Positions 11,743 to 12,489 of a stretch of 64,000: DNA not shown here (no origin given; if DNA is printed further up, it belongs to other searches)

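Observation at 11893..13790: Two-gene low-GC island: AAA_21/OLD-type ATPase translationally coupled to a small PD-(D/E)xK-like protein (Septu/PARIS-like logic, non-canonical partner)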

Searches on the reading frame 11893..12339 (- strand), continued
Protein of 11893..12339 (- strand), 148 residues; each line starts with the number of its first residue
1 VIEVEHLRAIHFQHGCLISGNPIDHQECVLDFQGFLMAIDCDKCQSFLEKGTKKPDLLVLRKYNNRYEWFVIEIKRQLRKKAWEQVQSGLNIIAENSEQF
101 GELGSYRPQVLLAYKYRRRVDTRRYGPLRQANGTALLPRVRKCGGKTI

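Call 105: find_encoding_contigs(protein=P0181, flank=6000, max_places=2)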
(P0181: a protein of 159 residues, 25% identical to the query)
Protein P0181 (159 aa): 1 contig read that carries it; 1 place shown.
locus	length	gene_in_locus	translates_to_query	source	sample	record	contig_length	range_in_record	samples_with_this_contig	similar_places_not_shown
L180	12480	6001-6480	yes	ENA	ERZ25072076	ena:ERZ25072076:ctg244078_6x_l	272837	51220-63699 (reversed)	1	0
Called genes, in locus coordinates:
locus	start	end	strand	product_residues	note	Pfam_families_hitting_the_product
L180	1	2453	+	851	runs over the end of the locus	PF01564:Spermine_synth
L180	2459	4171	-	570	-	PF00639:Rotamase (weak), PF13616:Rotamase_3 (faint), PF13145:Rotamase_2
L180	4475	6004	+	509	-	PF13175:AAA_15, PF13304:AAA_21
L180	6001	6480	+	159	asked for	-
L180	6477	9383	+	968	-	PF06634:DUF1156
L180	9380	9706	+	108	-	PF01909:NTP_transf_2, PF18765:Polbeta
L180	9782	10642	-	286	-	PF03400:DDE_Tnp_IS1 (faint)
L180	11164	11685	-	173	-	PF13274:SocA_Panacea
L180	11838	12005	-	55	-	-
